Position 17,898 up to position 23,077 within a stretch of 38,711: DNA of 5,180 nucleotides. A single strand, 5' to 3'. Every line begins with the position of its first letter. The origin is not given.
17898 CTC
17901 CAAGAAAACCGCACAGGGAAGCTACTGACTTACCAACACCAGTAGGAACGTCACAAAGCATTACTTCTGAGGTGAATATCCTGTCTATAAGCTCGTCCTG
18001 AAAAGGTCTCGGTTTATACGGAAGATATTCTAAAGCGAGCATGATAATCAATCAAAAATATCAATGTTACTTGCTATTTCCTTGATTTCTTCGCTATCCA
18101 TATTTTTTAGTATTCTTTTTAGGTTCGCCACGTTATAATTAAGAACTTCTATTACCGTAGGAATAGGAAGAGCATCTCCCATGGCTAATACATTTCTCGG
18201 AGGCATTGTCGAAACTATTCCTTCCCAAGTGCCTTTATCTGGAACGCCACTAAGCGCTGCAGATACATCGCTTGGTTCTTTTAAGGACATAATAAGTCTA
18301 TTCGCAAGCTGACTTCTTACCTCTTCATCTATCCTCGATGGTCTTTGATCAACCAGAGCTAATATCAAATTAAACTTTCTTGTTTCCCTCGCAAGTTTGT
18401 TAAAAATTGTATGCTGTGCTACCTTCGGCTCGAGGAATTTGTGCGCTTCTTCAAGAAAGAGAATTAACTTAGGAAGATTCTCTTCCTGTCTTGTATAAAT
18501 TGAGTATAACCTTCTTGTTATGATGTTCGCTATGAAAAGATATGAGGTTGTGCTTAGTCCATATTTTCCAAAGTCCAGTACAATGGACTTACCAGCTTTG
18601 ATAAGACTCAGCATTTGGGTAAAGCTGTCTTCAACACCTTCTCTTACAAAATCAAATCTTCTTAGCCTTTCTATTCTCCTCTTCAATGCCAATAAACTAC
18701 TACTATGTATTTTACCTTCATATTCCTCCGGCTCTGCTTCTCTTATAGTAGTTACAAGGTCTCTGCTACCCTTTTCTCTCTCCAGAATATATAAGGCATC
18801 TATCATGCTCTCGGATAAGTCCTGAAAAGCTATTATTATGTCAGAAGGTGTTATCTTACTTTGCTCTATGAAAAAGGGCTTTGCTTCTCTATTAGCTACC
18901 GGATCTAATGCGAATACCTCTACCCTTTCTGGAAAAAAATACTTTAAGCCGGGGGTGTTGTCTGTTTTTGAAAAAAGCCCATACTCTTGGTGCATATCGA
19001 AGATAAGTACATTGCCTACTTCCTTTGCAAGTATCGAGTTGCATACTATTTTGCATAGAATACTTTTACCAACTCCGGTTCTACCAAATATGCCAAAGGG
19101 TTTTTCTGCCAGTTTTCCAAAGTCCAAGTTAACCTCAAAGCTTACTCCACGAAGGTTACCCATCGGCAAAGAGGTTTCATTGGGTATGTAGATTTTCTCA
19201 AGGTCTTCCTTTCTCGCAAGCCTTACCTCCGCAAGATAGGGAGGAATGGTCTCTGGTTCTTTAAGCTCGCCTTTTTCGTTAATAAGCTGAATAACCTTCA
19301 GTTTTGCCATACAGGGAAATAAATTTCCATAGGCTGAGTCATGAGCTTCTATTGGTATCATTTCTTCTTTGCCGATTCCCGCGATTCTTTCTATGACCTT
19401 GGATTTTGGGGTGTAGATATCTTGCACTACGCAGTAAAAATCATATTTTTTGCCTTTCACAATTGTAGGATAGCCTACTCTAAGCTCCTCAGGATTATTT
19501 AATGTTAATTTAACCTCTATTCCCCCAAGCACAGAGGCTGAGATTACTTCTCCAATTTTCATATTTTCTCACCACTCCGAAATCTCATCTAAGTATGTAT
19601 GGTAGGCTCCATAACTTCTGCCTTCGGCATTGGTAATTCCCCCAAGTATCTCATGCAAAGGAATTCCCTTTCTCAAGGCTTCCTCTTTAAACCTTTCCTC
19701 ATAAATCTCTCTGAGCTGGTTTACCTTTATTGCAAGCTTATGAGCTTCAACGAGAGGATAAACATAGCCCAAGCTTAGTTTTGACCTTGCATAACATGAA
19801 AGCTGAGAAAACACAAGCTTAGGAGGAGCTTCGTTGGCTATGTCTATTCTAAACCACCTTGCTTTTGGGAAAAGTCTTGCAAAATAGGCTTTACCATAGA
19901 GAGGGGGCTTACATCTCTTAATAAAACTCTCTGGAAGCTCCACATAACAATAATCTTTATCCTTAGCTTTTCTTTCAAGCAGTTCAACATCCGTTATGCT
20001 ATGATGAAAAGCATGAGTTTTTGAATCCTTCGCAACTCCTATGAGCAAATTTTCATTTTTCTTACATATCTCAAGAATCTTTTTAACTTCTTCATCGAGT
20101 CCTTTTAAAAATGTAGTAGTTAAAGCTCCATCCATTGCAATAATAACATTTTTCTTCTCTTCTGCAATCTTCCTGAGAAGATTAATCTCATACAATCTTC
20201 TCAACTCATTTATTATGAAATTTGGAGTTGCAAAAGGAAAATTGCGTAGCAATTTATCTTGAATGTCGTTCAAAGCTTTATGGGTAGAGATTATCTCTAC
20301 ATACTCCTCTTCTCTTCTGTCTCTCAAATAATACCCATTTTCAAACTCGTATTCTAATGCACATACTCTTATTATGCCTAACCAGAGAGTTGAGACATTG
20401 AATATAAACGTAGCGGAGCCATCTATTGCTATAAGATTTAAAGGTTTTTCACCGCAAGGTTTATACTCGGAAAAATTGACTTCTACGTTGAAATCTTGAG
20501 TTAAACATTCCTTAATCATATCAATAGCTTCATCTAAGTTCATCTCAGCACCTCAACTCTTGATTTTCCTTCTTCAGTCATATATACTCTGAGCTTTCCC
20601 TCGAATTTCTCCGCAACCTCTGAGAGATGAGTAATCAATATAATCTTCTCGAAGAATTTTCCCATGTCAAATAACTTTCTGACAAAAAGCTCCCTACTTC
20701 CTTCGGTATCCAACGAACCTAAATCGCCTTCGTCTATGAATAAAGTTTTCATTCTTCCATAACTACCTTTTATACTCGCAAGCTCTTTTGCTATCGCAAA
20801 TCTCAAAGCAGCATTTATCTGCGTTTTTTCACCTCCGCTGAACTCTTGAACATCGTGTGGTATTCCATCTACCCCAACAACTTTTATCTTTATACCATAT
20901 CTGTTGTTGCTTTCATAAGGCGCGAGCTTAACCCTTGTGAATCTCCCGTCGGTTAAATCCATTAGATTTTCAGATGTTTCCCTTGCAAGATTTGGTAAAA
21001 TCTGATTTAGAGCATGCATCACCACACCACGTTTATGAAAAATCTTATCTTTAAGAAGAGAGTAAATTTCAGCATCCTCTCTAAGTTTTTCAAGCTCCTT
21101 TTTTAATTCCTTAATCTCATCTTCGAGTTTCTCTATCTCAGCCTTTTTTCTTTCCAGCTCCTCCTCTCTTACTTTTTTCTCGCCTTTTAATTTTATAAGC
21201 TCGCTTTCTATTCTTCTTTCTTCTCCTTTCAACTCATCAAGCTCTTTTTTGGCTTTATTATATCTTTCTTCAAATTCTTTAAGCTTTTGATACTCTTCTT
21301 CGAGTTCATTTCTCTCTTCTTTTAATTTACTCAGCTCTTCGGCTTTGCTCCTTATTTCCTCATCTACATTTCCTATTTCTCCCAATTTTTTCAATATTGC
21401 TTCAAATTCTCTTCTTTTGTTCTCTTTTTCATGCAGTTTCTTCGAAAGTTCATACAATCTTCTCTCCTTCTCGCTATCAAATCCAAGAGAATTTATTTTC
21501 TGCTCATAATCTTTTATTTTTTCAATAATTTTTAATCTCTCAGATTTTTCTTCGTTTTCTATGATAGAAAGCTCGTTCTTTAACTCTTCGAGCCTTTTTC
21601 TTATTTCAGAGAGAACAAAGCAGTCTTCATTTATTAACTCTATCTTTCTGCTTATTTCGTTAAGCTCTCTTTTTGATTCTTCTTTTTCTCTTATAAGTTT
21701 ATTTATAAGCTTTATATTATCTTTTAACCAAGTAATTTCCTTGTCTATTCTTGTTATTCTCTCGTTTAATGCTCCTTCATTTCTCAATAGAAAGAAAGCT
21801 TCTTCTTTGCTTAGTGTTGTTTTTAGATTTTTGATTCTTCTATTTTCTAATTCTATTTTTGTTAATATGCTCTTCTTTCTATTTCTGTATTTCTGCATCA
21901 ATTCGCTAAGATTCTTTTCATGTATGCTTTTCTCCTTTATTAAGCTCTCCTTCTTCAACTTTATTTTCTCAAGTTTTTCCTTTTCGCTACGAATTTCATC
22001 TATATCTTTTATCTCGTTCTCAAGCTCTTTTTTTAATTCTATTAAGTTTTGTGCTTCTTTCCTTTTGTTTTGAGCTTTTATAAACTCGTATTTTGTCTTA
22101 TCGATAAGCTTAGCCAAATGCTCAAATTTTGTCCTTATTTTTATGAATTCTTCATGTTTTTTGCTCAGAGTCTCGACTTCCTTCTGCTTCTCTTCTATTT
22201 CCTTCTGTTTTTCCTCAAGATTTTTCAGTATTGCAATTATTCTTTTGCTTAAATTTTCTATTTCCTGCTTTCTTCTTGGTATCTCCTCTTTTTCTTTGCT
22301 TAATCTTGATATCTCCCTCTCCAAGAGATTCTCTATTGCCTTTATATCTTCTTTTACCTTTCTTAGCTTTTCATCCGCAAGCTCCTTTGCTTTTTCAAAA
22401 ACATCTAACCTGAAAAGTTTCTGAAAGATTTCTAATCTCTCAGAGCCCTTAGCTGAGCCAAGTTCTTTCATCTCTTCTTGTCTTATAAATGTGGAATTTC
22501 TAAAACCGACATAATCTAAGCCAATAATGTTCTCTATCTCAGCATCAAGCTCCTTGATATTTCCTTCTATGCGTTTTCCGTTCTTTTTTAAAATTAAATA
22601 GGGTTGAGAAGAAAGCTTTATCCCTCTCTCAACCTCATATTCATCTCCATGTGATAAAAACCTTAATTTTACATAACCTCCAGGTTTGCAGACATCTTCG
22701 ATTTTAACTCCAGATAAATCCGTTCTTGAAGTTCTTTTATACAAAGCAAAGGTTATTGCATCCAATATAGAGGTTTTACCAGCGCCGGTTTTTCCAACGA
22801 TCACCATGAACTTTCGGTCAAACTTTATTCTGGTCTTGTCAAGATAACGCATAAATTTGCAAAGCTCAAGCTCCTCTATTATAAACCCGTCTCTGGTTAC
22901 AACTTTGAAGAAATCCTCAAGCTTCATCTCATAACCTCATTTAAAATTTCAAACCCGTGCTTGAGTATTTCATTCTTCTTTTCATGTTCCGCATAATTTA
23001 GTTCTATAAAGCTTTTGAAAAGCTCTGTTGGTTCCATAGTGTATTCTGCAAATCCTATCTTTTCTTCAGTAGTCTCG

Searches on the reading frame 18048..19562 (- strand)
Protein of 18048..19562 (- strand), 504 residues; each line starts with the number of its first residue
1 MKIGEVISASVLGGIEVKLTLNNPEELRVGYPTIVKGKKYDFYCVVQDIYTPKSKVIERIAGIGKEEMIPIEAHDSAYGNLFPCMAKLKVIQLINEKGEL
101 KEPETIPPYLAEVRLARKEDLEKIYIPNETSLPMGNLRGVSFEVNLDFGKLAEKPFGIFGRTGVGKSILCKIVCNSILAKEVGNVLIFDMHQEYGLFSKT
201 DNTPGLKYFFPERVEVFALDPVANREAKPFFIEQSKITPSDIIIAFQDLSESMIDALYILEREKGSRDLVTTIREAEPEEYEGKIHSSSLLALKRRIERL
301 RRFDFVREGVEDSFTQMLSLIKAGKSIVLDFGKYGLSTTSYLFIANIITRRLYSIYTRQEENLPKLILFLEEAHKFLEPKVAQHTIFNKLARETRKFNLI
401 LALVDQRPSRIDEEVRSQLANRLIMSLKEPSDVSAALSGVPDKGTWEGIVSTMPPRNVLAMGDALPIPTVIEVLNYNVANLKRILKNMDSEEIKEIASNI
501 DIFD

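Call 5: search_protein_families(library=pfam, proteins=[window:18048-19562:-], max_evalue=0.001)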
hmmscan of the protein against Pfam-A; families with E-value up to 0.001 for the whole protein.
window:18048-19562:- (504 aa): 3 families
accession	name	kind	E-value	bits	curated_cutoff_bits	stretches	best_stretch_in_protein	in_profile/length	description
PF01935.23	DUF87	-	2.9e-21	77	23.2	1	134-351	3-219/220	Helicase HerA, central domain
PF12846.13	AAA_10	-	7.8e-05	22.3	27.5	0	158-212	26-70/362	AAA-like domain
PF00004.35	AAA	-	0.00042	21.2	21.2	0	354-423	48-127/131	ATPase family associated with various cellular activities (AAA)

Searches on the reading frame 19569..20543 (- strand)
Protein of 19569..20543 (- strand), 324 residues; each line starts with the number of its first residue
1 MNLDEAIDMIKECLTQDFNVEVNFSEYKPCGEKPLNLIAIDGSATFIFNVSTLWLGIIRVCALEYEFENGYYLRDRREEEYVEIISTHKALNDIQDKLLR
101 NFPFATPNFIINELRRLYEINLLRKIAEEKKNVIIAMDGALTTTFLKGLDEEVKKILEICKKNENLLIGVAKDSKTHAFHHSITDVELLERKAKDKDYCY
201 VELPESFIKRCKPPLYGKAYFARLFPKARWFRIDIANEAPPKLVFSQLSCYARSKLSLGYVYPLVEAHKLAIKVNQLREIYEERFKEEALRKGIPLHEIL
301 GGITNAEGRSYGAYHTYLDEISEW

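Call 5: search_protein_families(library=pfam, proteins=[window:19569-20543:-], max_evalue=0.001)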
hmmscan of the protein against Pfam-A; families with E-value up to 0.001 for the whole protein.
window:19569-20543:- (324 aa): 1 family
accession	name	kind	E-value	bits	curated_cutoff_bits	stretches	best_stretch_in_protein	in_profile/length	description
PF09376.16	NurA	-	7.9e-08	32.5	21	1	106-271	66-252/254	NurA domain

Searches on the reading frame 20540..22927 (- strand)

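Call 5: search_protein_families(library=pfam, proteins=[window:20540-22927:-], max_evalue=0.001)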
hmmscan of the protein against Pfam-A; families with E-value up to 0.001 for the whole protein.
window:20540-22927:- (795 aa): 4 families
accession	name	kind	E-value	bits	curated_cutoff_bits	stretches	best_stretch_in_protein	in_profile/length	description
PF13476.12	AAA_23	-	9.8e-11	43.1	27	1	20-257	2-199/201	AAA domain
PF02463.25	SMC_N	-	4.4e-09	36.5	40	1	17-68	2-54/220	RecF/RecN/SMC N terminal domain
PF13175.12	AAA_15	-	1.3e-06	28.8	32.1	1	17-332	3-293/374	AAA ATPase domain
PF13555.12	AAA_29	-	4.5e-06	26.7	27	1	29-66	12-50/61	P-loop containing region of AAA domain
